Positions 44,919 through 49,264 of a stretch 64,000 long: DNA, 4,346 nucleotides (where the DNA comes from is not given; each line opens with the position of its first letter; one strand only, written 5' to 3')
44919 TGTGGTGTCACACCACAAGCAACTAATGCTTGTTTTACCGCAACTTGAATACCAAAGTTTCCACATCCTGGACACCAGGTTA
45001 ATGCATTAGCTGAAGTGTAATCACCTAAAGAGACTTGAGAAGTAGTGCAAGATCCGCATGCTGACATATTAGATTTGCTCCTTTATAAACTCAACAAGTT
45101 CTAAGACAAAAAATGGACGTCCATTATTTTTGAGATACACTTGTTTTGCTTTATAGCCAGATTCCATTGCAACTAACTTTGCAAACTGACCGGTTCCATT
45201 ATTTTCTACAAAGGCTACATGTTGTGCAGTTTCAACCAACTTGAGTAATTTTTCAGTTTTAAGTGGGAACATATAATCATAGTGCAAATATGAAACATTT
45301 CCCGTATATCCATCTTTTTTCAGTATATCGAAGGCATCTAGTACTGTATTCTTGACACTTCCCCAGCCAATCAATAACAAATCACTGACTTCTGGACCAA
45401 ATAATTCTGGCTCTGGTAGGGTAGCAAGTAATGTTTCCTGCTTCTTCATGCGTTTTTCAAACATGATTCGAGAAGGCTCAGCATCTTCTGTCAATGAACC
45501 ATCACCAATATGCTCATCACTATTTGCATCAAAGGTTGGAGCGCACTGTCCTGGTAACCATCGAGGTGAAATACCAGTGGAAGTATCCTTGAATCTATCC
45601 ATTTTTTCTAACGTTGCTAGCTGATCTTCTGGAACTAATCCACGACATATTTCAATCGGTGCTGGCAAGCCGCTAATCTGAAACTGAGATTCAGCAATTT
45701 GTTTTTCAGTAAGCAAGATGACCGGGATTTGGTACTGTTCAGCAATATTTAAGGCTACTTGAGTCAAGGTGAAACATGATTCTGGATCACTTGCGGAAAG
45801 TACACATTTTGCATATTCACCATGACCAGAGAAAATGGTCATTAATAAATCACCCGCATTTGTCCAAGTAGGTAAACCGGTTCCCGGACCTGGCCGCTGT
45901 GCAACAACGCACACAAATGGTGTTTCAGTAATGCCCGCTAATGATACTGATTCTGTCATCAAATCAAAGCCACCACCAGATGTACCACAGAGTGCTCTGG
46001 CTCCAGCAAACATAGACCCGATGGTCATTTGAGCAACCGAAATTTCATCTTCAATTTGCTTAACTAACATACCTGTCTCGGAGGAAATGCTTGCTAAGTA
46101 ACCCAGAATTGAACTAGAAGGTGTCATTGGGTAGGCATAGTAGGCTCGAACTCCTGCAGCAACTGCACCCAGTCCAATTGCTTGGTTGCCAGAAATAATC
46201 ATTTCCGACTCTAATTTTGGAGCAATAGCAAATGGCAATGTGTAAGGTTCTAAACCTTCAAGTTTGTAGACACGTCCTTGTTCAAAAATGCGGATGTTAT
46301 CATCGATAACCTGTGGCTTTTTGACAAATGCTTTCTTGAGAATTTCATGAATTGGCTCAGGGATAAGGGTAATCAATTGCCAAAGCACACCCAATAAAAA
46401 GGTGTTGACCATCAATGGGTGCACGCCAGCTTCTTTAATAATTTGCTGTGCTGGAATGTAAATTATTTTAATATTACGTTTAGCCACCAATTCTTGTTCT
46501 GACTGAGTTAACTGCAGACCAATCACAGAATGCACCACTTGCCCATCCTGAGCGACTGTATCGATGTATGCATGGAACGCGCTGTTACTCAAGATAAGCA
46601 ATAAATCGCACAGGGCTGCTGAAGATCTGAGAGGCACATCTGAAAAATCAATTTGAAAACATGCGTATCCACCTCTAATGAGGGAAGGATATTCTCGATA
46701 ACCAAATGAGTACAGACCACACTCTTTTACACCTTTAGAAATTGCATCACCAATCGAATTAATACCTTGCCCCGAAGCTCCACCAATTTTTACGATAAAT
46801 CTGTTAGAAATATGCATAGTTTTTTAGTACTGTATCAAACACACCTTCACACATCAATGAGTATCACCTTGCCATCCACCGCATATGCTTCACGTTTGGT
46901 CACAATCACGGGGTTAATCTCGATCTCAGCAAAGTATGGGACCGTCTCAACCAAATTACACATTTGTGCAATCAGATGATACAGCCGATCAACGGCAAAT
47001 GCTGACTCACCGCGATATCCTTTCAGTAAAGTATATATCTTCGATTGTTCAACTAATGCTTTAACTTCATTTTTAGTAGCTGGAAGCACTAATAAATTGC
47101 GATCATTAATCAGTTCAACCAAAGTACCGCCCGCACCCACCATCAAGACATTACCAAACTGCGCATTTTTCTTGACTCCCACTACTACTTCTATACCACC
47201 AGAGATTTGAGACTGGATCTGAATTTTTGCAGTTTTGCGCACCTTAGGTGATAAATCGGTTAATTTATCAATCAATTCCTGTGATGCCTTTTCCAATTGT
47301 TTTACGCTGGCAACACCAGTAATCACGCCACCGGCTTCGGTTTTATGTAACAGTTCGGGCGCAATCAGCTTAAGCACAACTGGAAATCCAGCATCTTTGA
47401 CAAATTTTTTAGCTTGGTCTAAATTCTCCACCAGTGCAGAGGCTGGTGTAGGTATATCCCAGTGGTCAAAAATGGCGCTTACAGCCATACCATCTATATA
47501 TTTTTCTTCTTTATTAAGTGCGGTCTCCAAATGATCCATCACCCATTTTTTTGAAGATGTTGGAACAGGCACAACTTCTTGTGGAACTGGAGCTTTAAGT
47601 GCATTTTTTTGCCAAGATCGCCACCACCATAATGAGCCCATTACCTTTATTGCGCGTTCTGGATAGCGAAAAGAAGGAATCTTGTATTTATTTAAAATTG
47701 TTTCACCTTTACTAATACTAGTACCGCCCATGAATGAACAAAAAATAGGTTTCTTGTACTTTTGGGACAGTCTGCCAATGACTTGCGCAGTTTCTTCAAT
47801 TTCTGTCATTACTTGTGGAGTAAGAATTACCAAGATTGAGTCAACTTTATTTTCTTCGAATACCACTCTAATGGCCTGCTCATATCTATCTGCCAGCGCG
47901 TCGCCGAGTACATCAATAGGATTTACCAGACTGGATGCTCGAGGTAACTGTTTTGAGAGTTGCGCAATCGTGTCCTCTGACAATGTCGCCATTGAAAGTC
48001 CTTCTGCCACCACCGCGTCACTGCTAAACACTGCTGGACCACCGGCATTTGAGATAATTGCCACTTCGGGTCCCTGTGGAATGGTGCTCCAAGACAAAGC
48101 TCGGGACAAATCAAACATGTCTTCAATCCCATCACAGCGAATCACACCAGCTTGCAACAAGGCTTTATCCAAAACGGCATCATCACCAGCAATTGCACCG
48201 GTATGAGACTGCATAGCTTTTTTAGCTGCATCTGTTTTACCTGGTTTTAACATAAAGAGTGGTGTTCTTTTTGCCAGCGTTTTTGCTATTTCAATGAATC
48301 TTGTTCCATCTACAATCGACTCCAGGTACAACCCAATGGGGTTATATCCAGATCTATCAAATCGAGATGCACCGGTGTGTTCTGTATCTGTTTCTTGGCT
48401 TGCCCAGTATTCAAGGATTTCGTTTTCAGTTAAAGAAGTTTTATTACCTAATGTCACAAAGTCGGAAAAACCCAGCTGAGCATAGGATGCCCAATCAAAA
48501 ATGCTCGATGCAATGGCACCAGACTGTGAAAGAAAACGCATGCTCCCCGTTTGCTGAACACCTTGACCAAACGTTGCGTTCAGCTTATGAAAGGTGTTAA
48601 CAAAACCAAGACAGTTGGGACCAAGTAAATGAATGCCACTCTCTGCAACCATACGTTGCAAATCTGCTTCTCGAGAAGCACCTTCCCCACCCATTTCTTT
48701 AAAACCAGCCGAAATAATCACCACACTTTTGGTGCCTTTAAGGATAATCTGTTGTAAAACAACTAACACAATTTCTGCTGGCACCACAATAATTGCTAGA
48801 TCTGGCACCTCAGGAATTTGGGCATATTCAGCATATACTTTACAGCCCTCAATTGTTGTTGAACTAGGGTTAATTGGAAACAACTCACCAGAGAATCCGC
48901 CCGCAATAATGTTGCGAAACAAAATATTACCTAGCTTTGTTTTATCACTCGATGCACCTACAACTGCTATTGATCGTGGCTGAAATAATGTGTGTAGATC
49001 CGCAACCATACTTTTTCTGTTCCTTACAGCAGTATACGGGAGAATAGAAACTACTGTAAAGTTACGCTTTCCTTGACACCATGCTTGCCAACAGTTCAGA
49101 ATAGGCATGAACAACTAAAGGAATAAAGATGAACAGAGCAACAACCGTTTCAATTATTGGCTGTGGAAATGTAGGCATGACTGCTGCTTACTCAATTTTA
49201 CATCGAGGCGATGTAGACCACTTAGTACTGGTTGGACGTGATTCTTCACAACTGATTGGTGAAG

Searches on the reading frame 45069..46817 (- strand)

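Call 29: search_protein_families(library=pfam, proteins=[window:45069-46817:-], max_evalue=0.001)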
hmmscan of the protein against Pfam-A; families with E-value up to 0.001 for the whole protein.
window:45069-46817:- (582 aa): 2 families
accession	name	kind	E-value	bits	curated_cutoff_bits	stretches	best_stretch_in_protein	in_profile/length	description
PF01855.24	POR_N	-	8.8e-44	150.4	27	1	217-385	2-168/231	Pyruvate flavodoxin/ferredoxin oxidoreductase, thiamine diP-bdg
PF01558.24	POR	-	6e-27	95.3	27.4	1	16-182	2-172/173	Pyruvate ferredoxin/flavodoxin oxidoreductase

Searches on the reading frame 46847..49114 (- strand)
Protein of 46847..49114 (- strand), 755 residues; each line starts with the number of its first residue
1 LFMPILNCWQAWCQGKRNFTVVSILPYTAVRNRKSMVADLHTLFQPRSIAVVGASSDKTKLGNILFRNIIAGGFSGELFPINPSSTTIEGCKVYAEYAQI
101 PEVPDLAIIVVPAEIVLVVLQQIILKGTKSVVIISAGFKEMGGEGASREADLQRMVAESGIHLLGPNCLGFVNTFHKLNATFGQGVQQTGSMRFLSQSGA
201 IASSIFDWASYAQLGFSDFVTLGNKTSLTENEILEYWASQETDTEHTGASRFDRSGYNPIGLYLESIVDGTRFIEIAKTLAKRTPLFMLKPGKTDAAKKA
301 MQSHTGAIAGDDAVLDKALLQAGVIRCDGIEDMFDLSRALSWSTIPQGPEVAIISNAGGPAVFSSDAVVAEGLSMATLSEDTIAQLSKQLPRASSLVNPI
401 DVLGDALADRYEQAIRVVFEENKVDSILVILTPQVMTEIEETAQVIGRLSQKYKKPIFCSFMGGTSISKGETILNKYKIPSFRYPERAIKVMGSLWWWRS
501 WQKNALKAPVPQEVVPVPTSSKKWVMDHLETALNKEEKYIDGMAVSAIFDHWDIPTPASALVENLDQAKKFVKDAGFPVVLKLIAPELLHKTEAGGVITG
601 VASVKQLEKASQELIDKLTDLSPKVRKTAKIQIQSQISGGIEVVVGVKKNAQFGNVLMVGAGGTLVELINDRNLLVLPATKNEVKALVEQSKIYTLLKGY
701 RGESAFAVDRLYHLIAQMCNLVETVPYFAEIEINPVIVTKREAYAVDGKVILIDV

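Call 29: search_protein_families(library=pfam, proteins=[window:46847-49114:-], max_evalue=0.001)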
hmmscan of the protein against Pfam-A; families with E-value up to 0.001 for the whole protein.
window:46847-49114:- (755 aa): 5 families
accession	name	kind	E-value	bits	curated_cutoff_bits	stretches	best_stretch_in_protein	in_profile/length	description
PF13549.11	ATP-grasp_5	-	1.1e-53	182.4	27.6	1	532-752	2-221/221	ATP-grasp domain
PF13607.11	Succ_CoA_lig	-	2.7e-39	134.5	27.4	1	190-340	2-138/138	Succinyl-CoA ligase like flavodoxin domain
PF13380.12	CoA_binding_2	-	3.9e-22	79.3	22.8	1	47-173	1-115/116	CoA binding domain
PF19045.5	Ligase_CoA_2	-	3.5e-14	53.6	23.7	1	351-498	1-154/162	Ligase-CoA domain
PF02629.25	CoA_binding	-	3.1e-12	47.5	22.3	1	45-137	2-97/97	CoA binding domain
